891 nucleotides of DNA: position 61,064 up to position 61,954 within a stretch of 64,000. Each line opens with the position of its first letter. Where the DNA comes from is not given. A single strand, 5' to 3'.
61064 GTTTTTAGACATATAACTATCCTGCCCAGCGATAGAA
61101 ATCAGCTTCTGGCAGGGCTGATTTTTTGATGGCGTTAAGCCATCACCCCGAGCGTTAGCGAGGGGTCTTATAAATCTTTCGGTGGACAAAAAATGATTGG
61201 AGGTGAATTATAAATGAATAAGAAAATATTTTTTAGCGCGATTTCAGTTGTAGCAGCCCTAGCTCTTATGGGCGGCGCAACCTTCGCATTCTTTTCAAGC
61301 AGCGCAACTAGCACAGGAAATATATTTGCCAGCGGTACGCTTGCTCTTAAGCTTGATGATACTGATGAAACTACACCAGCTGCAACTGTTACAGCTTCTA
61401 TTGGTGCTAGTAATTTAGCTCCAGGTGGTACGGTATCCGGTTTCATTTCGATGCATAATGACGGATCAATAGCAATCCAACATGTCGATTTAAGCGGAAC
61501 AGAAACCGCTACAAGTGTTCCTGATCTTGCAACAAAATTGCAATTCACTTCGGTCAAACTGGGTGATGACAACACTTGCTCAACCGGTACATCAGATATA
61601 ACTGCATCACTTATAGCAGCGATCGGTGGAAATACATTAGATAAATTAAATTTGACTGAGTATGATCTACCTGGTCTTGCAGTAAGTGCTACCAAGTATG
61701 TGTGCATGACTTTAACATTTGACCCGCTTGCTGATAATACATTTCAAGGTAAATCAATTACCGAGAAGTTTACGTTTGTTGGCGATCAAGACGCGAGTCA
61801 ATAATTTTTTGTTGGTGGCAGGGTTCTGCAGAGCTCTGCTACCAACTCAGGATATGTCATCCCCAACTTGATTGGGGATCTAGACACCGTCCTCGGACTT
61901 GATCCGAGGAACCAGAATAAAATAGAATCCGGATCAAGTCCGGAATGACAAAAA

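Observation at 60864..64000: tasA-like / sipW / LTD-protein cluster: a Bacillus-type biofilm-fibre secretion module in a CPR-like genome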

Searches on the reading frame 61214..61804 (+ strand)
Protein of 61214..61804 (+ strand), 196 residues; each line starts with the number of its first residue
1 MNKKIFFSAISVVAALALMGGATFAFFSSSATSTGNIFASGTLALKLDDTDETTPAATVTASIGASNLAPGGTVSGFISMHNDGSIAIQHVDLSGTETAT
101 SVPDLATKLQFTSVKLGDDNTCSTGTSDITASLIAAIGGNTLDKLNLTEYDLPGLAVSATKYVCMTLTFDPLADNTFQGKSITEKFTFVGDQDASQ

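Call 3: search_protein_families(library=pfam, proteins=[window:61214-61804:+], max_evalue=0.1)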
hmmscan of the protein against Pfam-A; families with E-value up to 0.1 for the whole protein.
window:61214-61804:+ (196 aa): 1 family
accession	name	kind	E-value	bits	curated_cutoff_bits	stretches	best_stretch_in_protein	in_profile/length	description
PF12389.13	Peptidase_M73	-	3.8e-15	56.7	22.5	1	2-195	3-194/196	Camelysin metallo-endopeptidase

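Call 4: search_protein_families(library=ncbifam, proteins=[window:61214-61804:+], max_evalue=0.1)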
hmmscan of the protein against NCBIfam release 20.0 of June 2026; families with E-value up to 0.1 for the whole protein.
window:61214-61804:+ (196 aa): 3 families
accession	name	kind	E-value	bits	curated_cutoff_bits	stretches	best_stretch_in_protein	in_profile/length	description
NF046066.1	BioflmMtrxTasA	equivalog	3e-08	33.4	450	1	1-93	3-85/264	biofilm matrix protein TasA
TIGR04088.1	cognate_SipW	domain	4.2e-05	23.6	19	1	9-43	1-34/34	SipW-dependent-type signal peptide-containing protein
TIGR04089.1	exp_by_SipW_III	subfamily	0.00056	20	60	1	9-75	8-79/179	alternate-type signal peptide domain-containing protein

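Call 14: find_homologous_proteins(query=window:61214-61804:+, max_evalue=0.001)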
Query window:61214-61804:+ (196 aa): 55 proteins with E <= 0.001 among 1247 candidates.
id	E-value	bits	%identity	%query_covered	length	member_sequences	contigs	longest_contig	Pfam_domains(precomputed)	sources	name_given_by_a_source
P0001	4.5e-116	403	100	100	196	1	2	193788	PF12389.14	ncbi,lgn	-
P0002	1.9e-81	290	76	97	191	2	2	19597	PF12389.14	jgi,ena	-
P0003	1.8e-65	238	64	100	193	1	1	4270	PF12389.14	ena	-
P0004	6.1e-64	233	65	100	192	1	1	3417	PF12389.14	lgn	-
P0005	2.1e-61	225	62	100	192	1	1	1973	PF12389.14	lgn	-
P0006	3.2e-61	224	61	99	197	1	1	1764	PF12389.14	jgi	jgi:spore coat-associated protein N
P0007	3.3e-60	221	62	100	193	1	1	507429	PF12389.14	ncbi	-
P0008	3.4e-60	221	61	100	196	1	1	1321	PF12389.14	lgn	-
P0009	1.1e-58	216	61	100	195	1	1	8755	PF12389.14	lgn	-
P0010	1.6e-58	215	55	100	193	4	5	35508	PF12389.14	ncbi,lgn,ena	-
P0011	3.7e-58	214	60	100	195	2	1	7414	PF12389.14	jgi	jgi:predicted ribosomally synthesized peptide with SipW-like signal peptide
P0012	8.9e-57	210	62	100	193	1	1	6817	PF12389.14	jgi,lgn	jgi:predicted ribosomally synthesized peptide with SipW-like signal peptide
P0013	4.2e-56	208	56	100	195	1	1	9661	PF12389.14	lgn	-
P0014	5.6e-56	207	60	100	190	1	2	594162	PF12389.14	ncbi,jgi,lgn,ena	-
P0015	2.9e-55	205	59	100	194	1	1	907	PF12389.14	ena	-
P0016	6.7e-55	204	61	90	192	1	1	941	PF12389.14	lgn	-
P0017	7.0e-55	204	57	100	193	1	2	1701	PF12389.14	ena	-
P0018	1.4e-54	203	59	100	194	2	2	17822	PF12389.14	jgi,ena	-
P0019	1.9e-54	202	57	100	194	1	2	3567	PF12389.14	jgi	jgi:predicted ribosomally synthesized peptide with SipW-like signal peptide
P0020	2.0e-54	202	56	100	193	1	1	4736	PF12389.14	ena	-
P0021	2.4e-54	202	56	100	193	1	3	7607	PF12389.14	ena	-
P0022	3.6e-54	201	57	100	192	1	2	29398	PF12389.14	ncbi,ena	-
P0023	2.1e-53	199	56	100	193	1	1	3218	PF12389.14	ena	-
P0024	2.3e-53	199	57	98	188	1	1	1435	PF12389.14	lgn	-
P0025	1.8e-52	196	55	97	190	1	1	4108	PF12389.14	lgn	-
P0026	4.8e-52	194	57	100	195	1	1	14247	PF12389.14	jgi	jgi:spore coat-associated protein N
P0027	7.0e-52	194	56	100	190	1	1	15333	PF12389.14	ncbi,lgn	-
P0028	1.1e-51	193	57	97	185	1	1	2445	PF12389.14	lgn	-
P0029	2.0e-51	192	58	92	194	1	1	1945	PF12389.14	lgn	-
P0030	8.9e-51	190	56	91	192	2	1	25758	PF12389.14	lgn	-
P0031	1.1e-50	190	56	89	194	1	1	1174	PF12389.14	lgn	-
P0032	1.2e-50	190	56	95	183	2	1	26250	PF12389.14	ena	-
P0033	1.4e-50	190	56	89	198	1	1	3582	PF12389.14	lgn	-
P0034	1.3e-49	186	56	89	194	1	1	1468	PF12389.14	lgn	-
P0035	1.6e-49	186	54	98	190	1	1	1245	PF12389.14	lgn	-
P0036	1.3e-46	177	52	100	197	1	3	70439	PF12389.14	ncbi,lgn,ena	-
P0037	2.2e-39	153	47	100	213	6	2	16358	PF12389.14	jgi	-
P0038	4.9e-38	149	47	95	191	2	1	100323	PF12389.14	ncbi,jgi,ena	-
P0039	6.3e-38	148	48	100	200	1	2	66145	PF12389.14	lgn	-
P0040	4.8e-37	146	47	100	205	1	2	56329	PF12389.14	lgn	-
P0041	1.4e-36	144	46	100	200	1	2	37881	PF12389.14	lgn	-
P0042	3.1e-36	143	45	98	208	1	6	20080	PF12389.14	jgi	jgi:predicted ribosomally synthesized peptide with SipW-like signal peptide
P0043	6.4e-36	142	47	100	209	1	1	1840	PF12389.14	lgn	-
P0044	2.3e-33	134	45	100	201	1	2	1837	PF12389.14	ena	-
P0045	1.2e-30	125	45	98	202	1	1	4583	PF12389.14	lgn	-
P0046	1.5e-30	124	44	100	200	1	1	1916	PF12389.14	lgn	-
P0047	6.2e-22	96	39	100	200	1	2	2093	PF12389.14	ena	-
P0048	2.8e-18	84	39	98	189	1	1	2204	PF12389.14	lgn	-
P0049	4.3e-16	77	44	56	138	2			PF12389.14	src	-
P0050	1.0e-15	76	35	100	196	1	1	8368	PF12389.14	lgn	-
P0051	1.8e-12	66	34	98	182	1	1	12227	PF12389.14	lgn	-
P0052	3.6e-11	61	34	98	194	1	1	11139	PF12389.14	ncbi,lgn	-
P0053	9.1e-10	57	32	98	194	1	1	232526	PF12389.14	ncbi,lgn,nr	ncbi:MAG: hypothetical protein HZC02_00550 [Candidatus Levybacteria bacterium]|nr:hypothetical prote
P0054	3.0e-4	39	54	26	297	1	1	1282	PF12389.14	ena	-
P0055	7.9e-4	37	51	36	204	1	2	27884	PF12389.14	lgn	-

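Call 15: search_solved_structures(query=window:61214-61804:+, max_evalue=10, show_alignments=3)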
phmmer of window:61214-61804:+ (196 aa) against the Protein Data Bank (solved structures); distinct sequences matched with E-value up to 10: 6.
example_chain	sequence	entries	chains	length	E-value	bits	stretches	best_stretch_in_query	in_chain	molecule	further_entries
7rej_A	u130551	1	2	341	0.026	17.8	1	102-175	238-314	Tailspike protein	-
7rfo_A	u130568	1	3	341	0.026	17.7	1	102-175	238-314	Tailspike protein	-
5of1_A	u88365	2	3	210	0.44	13.8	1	56-92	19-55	Spore coat-associated protein N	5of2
2ha1_A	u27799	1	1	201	0.46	13.7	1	30-108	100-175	Fibronectin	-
2h41_A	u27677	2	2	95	0.49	13.6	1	50-109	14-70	Fibronectin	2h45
8aur_A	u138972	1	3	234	0.52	13.5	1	38-92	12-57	Major biofilm matrix component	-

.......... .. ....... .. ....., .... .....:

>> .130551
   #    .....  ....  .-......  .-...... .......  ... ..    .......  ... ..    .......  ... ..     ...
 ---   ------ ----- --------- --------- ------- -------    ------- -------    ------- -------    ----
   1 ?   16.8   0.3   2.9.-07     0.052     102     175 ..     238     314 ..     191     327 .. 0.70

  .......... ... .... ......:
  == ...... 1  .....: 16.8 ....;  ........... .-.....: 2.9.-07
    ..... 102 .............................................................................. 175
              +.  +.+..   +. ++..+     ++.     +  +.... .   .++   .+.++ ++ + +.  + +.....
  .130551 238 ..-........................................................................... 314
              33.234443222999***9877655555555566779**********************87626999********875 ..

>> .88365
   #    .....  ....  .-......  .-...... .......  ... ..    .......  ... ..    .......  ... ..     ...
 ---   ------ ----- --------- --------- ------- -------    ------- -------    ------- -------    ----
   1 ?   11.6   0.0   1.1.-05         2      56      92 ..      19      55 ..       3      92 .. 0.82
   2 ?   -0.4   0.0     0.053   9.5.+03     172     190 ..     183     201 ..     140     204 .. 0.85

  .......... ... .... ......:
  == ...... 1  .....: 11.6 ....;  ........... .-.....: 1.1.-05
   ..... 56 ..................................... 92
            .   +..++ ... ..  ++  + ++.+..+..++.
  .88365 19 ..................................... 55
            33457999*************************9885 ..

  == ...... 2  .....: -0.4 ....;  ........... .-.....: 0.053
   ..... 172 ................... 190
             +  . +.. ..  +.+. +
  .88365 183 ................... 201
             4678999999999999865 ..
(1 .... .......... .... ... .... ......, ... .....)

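Call 18: find_related_loci(query=A1, collection=genome_contigs, flank=8000)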
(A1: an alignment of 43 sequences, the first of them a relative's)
Query A1 (196 aa) in genome_contigs; peptide patterns used: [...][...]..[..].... (x = any residue, [..] = any of these).
170 stretches matched a pattern; 19 encode a relative of the query (tblastn E <= 1e-3); 19 distinct loci.
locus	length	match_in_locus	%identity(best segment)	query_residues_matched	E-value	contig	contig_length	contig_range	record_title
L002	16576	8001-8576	55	1-196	9e-65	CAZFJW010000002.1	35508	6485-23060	MAG TPA_asm: uncultured Gammaproteobacteria bacterium isolate SRP342105_co1_31 genome assembly, contig: NODE_1516_length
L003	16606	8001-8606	50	1-196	2e-45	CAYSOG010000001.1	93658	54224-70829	MAG TPA_asm: uncultured Gammaproteobacteria bacterium isolate SRP200132_co1_489 genome assembly, contig: NODE_267_length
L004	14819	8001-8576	56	1-196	2e-56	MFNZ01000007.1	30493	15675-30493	MAG: Candidatus Levybacteria bacterium RIFCSPHIGHO2_02_FULL_37_13 rifcsphigho2_02_scaffold_12052, whole genome shotgun s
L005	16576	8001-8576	38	1-196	6e-28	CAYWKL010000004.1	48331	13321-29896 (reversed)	MAG TPA_asm: uncultured Gammaproteobacteria bacterium isolate binchicken_co38_1283 genome assembly, contig: NODE_1596_le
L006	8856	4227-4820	37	1-196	2e-26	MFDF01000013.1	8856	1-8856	MAG: Candidatus Daviesbacteria bacterium RIFCSPHIGHO2_12_FULL_37_16 rifcsphigho2_12_scaffold_31800, whole genome shotgun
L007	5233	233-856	36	1-196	2e-22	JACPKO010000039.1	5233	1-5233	MAG: Candidatus Daviesbacteria bacterium isolate NC_groundwater_496_Ag_S-0.1um_39_16 S35_SO-1_scaffold_9029, whole genom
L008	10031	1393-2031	33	1-196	8e-22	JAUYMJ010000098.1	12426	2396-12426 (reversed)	MAG: bacterium isolate C24_metabat.bin.81 C24_k141_269856, whole genome shotgun sequence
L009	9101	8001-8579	34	1-193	4e-18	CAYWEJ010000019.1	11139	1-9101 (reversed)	MAG TPA_asm: uncultured Gammaproteobacteria bacterium isolate SRP192515_co1_134 genome assembly, contig: NODE_5828_lengt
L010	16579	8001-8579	32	1-193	8e-17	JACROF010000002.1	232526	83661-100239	MAG: Candidatus Levyibacteriota bacterium isolate NC_groundwater_1954_Pr3_S-0.2um_39_3 scaffold_117446, whole genome sho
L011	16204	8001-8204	48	1-71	4e-13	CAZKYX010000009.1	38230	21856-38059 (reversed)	MAG TPA_asm: uncultured Gammaproteobacteria bacterium isolate SRP286056_co1_17 genome assembly, contig: NODE_1114_length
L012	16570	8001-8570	31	21-196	7e-12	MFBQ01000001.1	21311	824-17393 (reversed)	MAG: Candidatus Curtissbacteria bacterium RIFCSPLOWO2_01_FULL_41_18 rifcsplowo2_01_scaffold_10006, whole genome shotgun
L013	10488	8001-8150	46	1-50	5e-9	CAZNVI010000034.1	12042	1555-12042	MAG TPA_asm: uncultured Gammaproteobacteria bacterium isolate SRP192515_co1_25 genome assembly, contig: NODE_5205_length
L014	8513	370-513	50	1-48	5e-9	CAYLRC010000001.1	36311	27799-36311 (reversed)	MAG TPA_asm: Candidatus Woesearchaeota archaeon isolate binchicken_co6_450 genome assembly, contig: NODE_801_length_3631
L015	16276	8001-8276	36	1-88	2e-8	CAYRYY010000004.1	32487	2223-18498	MAG TPA_asm: uncultured Gammaproteobacteria bacterium isolate SRP286056_co1_491 genome assembly, contig: NODE_1494_lengt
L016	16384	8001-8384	29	4-129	2e-7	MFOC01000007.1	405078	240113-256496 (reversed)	MAG: Candidatus Levybacteria bacterium RIFCSPHIGHO2_02_FULL_40_18 rifcsphigho2_02_scaffold_49, whole genome shotgun sequ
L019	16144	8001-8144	54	1-48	4e-5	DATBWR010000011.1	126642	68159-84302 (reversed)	MAG TPA_asm: Candidatus Nanoarchaeia archaeon isolate SMAG_U7546 k141_1064745, whole genome shotgun sequence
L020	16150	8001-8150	50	1-50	2e-9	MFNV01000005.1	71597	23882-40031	MAG: Candidatus Levybacteria bacterium RIFCSPHIGHO2_01_FULL_41_15 rifcsphigho2_01_scaffold_451, whole genome shotgun seq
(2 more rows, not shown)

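Call 20: predict_structure(alignment_id=A1)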
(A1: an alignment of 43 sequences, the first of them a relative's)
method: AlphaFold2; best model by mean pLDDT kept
length: 196 residues; sequences in the alignment: 43
mean_pLDDT: 84.9   pTM: 0.73
mean pLDDT of the five models: 84.9, 83.2, 82.5, 80.8, 80.2
residues with pLDDT >= 90: 128; 70-90: 28; 50-70: 33; < 50: 7
segments of 3 or more residues with pLDDT < 50: 1-4
pLDDT, mean of each block of 10 residues (from residue 1): 50 53 55 67 90 83 86 95 94 94 96 96 94 96 94 94 96 94 94 75
secondary structure, 60 per line:
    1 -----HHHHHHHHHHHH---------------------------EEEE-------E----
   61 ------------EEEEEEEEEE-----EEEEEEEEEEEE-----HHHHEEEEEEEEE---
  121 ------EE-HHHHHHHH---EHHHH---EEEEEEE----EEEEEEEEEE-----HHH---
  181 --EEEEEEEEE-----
elements in order: H6-17 E45-48 E73-82 E88-99 H105-108 E109-117 H130-137 H142-145 E149-155 E160-169 E183-191

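Call 25: fold_search(model_id=the predicted structure, library=pdb)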
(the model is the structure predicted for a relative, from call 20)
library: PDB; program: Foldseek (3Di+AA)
matches with E <= 10: 1436; with E <= 0.001: 2
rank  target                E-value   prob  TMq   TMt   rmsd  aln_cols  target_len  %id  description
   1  8aur_A                4.5e-08  1.00  0.59  0.50   5.0       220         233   19  Cryo-EM structure of a TasA fibre (released 2022-11-30)
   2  7wwo_A                3.7e-04  1.00  0.39  0.47   7.5       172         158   15  Dimer form of hypothetical protein TTHA1873 from Thermus thermophilus (released 2022-03-09)
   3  9ifr                  1.6e-03  1.00  0.35  0.52   4.7       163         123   12  CLIPPER domain from the Gram-negative fibrillar adhesin "B9T28_05395 (released 2025-11-26)
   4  4y2l_F                1.7e-03  0.99  0.33  0.40  15.3       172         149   14  Structure of CFA/I pili major subunit CfaB trimer (released 2016-08-10)
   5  7wwn                  2.0e-03  0.99  0.34  0.40   8.8       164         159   13  Structure of hypothetical protein TTHA1873 from Thermus thermophilus with Potassium mercuric iodide (released 2022-04-06)
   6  4y2l_B                2.3e-03  0.99  0.34  0.41  14.7       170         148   15  Structure of CFA/I pili major subunit CfaB trimer (released 2016-08-10)
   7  7ueg_A                3.5e-03  1.00  0.40  0.42  10.9       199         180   10  Cryo-EM of bundling pili from Pyrobaculum calidifontis (released 2022-06-29)
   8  3fcs_C                4.9e-03  0.96  0.33  0.09  13.2       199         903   10  Structure of complete ectodomain of integrin aIIBb3 (released 2009-01-20)
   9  5fqg_A                5.1e-03  0.99  0.38  0.15   8.2       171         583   13  The details of glycolipid glycan hydrolysis by the structural analysis of a family 123 glycoside hydrolase from Clostr (released 2016-03-30)
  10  4y2l_A                5.1e-03  0.96  0.31  0.38  14.4       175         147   15  Structure of CFA/I pili major subunit CfaB trimer (released 2016-08-10)
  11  5fr0                  6.0e-03  0.99  0.36  0.14   9.1       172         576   13  The details of glycolipid glycan hydrolysis by the structural analysis of a family 123 glycoside hydrolase from Clostrid (released 2016-03-30)
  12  5fqh_A                6.4e-03  1.00  0.34  0.13   8.1       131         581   14  The details of glycolipid glycan hydrolysis by the structural analysis of a family 123 glycoside hydrolase from Clostr (released 2016-03-30)
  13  5fqe_B                6.4e-03  1.00  0.33  0.13   8.5       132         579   11  The details of glycolipid glycan hydrolysis by the structural analysis of a family 123 glycoside hydrolase from Clostr (released 2016-03-30)
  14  4mbr                  6.4e-03  0.91  0.31  0.22  11.2       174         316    8  3.65 Angstrom Crystal Structure of Serine-rich Repeat Protein (Srr2) from Streptococcus agalactiae (released 2013-11-06)
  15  4a42_B                7.5e-03  0.90  0.25  0.34   7.4       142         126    9  CpGH89CBM32-6 produced by Clostridium perfringens (released 2012-04-04)
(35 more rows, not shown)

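Call 38: find_encoding_contigs(protein=P0002, flank=6000, max_places=2)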
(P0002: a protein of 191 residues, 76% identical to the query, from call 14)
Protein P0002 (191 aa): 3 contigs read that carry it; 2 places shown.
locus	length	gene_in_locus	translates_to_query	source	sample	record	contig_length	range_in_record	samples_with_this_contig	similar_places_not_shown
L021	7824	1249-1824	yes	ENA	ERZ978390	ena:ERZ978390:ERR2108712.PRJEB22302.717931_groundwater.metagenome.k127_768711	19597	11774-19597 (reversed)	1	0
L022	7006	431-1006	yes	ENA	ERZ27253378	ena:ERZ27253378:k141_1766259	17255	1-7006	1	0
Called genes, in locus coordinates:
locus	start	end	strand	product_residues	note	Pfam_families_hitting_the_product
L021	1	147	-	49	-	?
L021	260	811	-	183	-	PF00188:CAP (weak)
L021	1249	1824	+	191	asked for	PF12389:Peptidase_M73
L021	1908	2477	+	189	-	-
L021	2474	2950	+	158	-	-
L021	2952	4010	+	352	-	PF00353:HemolysinCabind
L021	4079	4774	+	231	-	-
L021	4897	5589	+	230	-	PF01797:Y1_Tnp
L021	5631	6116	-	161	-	PF04203:Sortase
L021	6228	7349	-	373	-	-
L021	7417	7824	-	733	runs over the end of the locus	-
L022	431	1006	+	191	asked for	PF12389:Peptidase_M73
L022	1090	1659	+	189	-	-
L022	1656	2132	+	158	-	-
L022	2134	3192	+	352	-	PF00353:HemolysinCabind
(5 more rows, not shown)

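Call 39: find_encoding_contigs(protein=P0001, flank=10000, max_places=3)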
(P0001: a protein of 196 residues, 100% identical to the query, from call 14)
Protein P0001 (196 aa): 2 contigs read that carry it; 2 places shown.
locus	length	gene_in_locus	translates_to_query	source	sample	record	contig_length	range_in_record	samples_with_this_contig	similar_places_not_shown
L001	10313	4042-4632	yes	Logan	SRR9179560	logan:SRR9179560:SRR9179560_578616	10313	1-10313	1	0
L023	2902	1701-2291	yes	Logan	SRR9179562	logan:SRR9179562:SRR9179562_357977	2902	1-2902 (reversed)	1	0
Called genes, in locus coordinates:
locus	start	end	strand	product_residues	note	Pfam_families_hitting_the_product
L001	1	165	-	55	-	?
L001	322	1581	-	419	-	-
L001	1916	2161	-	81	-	PF10055:DUF2292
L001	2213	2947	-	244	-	-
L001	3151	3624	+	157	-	PF13419:HAD_2, PF00702:Hydrolase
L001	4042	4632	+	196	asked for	PF12389:Peptidase_M73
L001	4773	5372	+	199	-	PF10502:Peptidase_S26 (weak)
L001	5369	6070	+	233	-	PF00932:LTD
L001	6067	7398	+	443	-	PF00932:LTD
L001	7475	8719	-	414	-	-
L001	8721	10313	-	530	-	?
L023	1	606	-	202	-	?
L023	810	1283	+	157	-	PF13419:HAD_2, PF00702:Hydrolase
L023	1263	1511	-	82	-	-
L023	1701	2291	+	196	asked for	PF12389:Peptidase_M73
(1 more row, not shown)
